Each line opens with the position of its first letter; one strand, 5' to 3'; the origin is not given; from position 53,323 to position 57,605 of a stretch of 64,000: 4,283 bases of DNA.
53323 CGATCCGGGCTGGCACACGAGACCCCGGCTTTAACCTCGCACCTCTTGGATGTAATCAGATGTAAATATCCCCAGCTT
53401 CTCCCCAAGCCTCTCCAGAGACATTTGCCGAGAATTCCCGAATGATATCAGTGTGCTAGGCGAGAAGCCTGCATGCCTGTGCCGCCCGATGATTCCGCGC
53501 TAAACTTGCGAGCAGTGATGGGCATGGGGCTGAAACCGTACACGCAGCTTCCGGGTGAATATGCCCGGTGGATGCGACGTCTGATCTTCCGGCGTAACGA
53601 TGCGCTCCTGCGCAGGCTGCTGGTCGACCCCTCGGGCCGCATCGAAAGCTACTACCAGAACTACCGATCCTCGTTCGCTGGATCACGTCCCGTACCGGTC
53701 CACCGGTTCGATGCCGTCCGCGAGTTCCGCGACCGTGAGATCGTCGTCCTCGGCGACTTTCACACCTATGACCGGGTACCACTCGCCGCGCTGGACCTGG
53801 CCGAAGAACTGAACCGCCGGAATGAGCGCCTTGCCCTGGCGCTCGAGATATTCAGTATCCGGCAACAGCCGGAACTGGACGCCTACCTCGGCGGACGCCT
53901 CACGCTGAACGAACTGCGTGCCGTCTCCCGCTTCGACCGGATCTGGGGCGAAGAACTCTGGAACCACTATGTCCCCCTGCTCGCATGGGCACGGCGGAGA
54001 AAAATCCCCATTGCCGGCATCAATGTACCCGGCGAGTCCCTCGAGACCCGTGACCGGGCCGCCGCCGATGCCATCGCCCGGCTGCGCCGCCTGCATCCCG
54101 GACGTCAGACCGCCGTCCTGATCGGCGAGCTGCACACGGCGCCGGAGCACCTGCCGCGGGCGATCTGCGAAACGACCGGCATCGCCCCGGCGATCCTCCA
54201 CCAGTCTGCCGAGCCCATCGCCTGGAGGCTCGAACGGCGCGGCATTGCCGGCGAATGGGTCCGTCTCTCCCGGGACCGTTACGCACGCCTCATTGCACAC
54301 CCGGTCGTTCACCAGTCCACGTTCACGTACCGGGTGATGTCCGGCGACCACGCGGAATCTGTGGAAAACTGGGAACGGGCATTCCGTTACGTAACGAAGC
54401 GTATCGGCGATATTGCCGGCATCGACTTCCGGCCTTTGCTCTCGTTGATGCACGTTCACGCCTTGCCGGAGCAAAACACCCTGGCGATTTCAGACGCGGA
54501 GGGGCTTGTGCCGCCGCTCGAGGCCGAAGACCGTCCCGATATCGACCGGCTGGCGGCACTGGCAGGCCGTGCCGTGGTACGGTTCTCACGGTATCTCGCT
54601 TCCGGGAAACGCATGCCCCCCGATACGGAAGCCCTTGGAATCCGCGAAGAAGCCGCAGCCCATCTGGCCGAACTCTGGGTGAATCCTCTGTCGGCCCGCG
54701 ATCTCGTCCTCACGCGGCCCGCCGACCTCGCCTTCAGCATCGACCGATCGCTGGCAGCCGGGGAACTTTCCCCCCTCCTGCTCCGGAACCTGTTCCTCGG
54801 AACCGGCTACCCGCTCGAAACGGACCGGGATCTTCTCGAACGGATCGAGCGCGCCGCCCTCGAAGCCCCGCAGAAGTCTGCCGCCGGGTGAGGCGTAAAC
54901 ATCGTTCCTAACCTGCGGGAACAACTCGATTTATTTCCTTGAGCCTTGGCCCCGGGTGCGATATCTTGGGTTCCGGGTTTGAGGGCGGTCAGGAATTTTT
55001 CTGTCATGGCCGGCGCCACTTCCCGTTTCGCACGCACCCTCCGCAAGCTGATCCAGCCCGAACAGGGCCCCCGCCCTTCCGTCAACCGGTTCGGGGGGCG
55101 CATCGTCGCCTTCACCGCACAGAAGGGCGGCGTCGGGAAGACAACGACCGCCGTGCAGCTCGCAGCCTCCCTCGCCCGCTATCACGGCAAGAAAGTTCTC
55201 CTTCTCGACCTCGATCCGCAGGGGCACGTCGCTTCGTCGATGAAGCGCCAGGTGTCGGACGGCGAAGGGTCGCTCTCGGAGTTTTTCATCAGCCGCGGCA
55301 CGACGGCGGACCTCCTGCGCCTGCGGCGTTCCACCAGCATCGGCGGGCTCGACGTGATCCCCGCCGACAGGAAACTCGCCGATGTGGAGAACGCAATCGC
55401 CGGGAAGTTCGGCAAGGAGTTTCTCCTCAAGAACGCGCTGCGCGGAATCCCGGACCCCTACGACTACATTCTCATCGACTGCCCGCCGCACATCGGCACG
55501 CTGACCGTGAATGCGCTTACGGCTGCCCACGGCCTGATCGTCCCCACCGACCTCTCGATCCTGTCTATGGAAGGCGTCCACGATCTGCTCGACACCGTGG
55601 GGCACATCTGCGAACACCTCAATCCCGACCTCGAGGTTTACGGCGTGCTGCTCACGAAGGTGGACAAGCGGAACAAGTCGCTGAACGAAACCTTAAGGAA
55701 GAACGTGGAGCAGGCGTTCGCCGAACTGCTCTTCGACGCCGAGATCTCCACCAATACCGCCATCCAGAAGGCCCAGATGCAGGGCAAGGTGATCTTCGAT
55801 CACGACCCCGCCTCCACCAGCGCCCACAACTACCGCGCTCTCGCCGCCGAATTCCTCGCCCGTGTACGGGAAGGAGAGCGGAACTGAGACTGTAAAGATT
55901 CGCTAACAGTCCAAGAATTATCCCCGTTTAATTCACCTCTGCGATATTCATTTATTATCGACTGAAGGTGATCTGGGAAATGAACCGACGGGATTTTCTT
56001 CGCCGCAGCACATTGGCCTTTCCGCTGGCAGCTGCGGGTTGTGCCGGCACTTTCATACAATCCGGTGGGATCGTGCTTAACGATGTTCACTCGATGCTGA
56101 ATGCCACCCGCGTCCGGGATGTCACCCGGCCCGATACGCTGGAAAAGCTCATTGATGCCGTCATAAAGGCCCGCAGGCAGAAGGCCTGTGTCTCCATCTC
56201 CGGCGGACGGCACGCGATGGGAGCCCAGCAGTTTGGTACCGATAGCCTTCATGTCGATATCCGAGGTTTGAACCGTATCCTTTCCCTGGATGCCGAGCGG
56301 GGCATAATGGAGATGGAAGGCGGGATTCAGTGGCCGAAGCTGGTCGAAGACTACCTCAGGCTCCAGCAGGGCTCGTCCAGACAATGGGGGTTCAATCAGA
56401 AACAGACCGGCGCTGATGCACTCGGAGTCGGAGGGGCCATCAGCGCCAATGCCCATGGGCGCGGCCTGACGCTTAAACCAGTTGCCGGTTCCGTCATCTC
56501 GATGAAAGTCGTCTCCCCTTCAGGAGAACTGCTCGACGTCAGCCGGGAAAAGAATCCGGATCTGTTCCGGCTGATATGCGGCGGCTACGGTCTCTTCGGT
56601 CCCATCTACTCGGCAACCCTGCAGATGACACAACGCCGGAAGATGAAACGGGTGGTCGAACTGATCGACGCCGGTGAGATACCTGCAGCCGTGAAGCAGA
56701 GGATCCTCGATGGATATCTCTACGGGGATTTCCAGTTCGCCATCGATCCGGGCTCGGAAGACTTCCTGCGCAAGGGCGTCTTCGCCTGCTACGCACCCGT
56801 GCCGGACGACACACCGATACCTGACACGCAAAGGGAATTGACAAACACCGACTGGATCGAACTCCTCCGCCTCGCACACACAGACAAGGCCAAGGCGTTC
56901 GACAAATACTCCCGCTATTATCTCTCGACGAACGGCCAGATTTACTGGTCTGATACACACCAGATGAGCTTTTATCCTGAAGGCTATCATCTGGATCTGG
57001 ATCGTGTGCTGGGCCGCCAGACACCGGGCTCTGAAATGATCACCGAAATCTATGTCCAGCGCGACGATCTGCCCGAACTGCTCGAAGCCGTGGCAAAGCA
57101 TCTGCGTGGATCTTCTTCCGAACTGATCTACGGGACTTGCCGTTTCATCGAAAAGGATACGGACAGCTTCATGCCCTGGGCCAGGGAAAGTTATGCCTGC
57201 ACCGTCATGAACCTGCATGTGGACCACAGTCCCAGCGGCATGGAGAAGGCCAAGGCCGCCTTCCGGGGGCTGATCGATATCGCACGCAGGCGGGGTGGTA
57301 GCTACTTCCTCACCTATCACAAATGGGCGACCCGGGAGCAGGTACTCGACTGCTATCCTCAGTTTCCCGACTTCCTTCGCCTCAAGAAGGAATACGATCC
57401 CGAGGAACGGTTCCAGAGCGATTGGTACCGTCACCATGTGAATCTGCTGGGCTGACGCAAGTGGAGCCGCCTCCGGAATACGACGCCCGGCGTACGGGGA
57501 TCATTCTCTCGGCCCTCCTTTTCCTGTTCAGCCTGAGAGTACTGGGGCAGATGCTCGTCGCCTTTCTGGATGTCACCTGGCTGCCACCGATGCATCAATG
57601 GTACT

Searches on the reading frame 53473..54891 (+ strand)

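Call 3: search_protein_families(library=pfam, proteins=[window:53473-54891:+], max_evalue=1)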
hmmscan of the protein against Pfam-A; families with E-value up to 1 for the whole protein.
window:53473-54891:+ (472 aa): 1 family
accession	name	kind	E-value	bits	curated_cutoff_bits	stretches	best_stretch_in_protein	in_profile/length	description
PF04187.18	Cofac_haem_bdg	-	1.2e-22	81.4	27.7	1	82-189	2-109/213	Haem-binding uptake, Tiki superfamily, ChaN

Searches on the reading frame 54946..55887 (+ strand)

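Call 15: search_protein_families(library=pfam, proteins=[window:54946-55887:+], max_evalue=0.001)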
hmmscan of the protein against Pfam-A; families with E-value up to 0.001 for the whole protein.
window:54946-55887:+ (313 aa): 8 families
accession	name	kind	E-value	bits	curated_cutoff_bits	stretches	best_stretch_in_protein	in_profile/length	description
PF13614.12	AAA_31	-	2.1e-48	165.1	27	1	52-231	2-177/177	AAA domain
PF01656.29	CbiA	-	5.4e-22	78.5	25.4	1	54-281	1-123/125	CobQ/CobB/MinD/ParA nucleotide binding domain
PF10609.15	ParA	-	1.4e-11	44.8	27.1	1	53-302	5-244/246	NUBPL iron-transfer P-loop NTPase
PF09140.17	MipZ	-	2.7e-09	37.2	20.7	1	53-217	2-141/262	ATPase MipZ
PF00142.24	Fer4_NifH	-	3.4e-08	33.7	25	0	59-94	7-41/271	4Fe-4S iron sulfur cluster binding proteins, NifH/frxC family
PF06564.18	CBP_BcsQ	-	1.3e-07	31.8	21.3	1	53-195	3-140/234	Cellulose biosynthesis protein BcsQ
PF02374.21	ArsA_ATPase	-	1e-06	28.7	24.3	1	56-105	5-53/305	Anion-transporting ATPase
PF07015.17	VirC1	-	0.00071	19.4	24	0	53-90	3-39/231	VirC1 protein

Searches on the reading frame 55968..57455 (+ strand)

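Call 15: search_protein_families(library=pfam, proteins=[window:55968-57455:+], max_evalue=0.001)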
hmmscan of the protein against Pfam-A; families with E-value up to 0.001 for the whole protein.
window:55968-57455:+ (495 aa): 2 families
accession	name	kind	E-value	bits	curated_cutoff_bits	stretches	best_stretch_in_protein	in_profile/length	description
PF01565.28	FAD_binding_4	-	8.7e-19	68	26.4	1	52-191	4-138/139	FAD binding domain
PF04030.19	ALO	-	5.1e-05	23.5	23.1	1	359-489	128-257/258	D-arabinono-1,4-lactone oxidase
